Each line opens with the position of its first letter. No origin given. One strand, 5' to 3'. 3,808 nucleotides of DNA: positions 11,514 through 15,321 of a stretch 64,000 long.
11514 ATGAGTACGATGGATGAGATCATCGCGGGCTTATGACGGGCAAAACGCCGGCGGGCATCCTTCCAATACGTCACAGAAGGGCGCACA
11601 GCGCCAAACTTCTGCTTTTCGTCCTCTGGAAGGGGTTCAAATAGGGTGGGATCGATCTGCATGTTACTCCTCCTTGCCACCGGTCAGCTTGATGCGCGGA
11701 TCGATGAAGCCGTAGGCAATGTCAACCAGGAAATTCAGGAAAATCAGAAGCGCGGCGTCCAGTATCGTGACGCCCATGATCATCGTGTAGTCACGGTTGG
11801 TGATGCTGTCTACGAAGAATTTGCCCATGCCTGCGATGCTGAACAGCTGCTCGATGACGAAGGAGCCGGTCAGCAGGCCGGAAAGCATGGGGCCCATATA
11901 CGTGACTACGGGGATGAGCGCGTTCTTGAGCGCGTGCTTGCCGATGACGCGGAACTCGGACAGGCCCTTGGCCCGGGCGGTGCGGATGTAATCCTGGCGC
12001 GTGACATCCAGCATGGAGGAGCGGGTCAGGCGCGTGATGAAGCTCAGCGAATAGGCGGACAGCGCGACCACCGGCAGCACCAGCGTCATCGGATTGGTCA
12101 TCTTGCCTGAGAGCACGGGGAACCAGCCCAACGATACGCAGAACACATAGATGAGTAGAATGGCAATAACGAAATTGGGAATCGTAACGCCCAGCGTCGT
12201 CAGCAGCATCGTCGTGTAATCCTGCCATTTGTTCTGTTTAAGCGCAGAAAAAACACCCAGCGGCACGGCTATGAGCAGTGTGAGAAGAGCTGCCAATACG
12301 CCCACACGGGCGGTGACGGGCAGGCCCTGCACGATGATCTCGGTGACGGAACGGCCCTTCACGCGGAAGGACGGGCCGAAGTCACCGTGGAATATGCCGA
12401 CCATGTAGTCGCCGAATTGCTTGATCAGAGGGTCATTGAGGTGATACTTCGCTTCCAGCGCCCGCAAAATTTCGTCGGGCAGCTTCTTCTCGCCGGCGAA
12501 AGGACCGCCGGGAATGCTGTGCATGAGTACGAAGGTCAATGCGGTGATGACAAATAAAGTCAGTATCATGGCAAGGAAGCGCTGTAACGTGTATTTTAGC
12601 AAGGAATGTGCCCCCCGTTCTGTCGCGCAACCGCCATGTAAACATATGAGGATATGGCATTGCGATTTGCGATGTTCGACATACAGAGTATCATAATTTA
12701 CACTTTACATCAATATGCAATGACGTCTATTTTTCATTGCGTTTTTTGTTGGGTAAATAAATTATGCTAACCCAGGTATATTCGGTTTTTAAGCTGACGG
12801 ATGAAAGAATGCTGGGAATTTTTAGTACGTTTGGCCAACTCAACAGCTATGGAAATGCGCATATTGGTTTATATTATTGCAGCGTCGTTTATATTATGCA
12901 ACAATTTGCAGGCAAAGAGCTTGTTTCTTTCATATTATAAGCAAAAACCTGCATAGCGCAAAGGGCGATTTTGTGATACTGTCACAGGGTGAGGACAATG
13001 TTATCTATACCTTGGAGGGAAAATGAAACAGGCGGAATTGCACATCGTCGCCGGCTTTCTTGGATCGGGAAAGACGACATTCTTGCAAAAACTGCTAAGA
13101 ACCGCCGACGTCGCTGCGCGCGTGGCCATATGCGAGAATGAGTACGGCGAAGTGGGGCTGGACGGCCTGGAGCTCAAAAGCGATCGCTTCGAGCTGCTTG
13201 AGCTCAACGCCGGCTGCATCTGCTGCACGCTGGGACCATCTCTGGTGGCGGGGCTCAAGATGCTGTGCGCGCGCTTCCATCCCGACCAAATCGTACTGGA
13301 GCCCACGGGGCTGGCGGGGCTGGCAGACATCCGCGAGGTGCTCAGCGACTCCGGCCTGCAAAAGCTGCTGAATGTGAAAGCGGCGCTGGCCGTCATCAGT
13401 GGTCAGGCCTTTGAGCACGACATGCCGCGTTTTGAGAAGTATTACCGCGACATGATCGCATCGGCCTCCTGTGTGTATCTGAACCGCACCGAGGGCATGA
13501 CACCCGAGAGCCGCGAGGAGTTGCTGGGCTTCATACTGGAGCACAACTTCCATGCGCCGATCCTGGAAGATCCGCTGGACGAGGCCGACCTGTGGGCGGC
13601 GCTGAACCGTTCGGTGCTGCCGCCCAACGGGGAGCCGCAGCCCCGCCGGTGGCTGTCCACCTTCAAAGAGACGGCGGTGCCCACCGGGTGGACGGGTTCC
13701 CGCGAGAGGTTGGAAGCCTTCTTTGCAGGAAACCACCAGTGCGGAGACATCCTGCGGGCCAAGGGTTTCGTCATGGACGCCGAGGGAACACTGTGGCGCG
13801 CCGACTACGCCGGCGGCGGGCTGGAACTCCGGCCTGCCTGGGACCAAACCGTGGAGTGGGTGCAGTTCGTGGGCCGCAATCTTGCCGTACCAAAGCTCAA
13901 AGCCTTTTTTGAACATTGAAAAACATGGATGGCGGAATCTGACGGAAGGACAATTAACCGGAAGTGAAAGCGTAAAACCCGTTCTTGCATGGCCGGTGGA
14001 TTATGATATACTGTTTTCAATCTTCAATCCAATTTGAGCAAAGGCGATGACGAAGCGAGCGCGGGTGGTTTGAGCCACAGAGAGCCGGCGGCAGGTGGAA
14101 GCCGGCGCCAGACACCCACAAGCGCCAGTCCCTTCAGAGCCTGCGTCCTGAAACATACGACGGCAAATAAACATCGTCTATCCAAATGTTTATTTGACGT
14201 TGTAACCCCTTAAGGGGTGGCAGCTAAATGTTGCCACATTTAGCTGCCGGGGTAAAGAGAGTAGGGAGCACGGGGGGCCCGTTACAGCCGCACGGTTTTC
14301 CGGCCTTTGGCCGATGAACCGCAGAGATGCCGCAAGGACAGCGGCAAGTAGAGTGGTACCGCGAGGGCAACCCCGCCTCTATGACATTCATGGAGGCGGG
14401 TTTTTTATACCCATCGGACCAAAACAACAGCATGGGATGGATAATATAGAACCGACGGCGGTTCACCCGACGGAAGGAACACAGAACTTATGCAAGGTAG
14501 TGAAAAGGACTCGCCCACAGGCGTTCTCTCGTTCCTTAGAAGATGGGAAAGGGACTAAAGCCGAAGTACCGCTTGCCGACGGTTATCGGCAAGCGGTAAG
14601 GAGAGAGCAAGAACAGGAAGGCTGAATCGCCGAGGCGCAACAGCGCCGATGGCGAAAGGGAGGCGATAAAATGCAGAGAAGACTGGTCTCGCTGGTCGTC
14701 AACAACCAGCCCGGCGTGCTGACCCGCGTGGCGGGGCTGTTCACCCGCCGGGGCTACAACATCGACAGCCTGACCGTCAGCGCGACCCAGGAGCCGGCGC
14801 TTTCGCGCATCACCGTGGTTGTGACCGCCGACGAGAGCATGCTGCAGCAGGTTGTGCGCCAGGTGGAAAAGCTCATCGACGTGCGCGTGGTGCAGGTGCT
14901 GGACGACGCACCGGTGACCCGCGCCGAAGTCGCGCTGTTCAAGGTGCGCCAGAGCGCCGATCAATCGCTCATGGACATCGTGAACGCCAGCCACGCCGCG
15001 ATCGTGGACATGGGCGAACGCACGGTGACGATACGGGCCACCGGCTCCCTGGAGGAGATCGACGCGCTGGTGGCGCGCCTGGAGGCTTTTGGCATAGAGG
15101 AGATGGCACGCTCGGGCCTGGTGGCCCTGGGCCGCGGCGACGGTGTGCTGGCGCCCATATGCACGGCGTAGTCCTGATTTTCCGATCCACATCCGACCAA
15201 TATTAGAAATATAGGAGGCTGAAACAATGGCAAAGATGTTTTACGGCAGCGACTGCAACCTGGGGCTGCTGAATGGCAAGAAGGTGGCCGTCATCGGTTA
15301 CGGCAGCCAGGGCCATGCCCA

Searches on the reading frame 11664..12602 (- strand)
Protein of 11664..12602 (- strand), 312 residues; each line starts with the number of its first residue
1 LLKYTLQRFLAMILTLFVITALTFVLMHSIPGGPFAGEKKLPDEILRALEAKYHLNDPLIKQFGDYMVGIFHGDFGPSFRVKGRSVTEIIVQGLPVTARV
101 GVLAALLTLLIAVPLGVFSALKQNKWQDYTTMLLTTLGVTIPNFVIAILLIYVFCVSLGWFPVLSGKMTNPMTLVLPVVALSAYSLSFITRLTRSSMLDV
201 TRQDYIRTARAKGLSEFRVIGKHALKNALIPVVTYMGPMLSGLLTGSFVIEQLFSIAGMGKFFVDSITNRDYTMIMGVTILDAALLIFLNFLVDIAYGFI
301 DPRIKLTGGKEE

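Call 83: search_protein_families(library=pfam, proteins=[window:11664-12602:-], max_evalue=0.00001)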
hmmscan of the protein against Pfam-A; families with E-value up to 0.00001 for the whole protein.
window:11664-12602:- (312 aa): 2 families
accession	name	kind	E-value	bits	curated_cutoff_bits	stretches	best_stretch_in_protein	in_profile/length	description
PF00528.27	BPD_transp_1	-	4.8e-43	147.5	26.4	1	112-305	1-183/184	Binding-protein-dependent transport system inner membrane component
PF19300.4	BPD_transp_1_N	-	2.6e-10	40.9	23.8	1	1-74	1-76/114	Binding-prot-dependent transport system membrane comp, N-term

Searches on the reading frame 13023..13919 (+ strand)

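Call 46: search_protein_families(library=ncbifam, proteins=[window:13023-13919:+], max_evalue=0.001)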
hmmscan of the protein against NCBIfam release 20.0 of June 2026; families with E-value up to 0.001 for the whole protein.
window:13023-13919:+ (298 aa): 4 families
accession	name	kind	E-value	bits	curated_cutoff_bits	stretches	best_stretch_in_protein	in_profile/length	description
TIGR02475.1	CobW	equivalog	2e-23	82.8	332.1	1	6-129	6-135/342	cobalamin biosynthesis protein CobW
NF041053.1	CobW_rel_Se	equivalog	2.9e-18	66.2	180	1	9-168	6-166/195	CobW-related selenoprotein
NF038288.1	chaper_GTP_ZigA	equivalog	3.3e-16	59.2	600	1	8-105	5-108/390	zinc metallochaperone GTPase ZigA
NF008578.0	PRK11537.1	equivalog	2.5e-14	53.2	361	1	3-138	3-143/318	GTPase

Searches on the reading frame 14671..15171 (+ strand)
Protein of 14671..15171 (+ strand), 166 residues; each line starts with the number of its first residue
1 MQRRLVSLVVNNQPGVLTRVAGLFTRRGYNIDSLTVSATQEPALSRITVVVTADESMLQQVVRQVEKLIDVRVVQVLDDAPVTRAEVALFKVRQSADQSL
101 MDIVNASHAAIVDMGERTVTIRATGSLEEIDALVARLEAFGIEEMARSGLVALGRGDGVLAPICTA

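Call 46: search_protein_families(library=ncbifam, proteins=[window:14671-15171:+], max_evalue=0.001)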
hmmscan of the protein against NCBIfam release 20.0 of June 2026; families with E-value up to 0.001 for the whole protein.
window:14671-15171:+ (166 aa): 8 families
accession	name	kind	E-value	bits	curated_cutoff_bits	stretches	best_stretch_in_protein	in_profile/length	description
NF008864.0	PRK11895.1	equivalog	1.4e-48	164.7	119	1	2-158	2-160/164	acetolactate synthase small subunit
TIGR00119.1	acolac_sm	equivalog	1.1e-43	148.9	56.9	1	3-156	2-157/158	acetolactate synthase small subunit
NF006036.0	PRK08178.1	equivalog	8e-17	61.1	128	1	5-79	16-89/102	acetolactate synthase small subunit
NF005233.0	PRK06737.1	equivalog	9.9e-14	51.2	102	1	6-75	5-74/76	ACT domain-containing protein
NF008362.0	PRK11152.1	equivalog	1.2e-08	34.7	68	1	1-77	1-76/85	acetolactate synthase 2 small subunit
NF010078.0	PRK13562.1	equivalog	1.9e-08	34.2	96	1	3-78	2-78/84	ACT domain-containing protein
NF006352.0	PRK08577.1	equivalog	0.00055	20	140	0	6-76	59-131/136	hypothetical protein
TIGR01327.1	PGDH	equivalog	0.00068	18.5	454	0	10-76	458-522/525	phosphoglycerate dehydrogenase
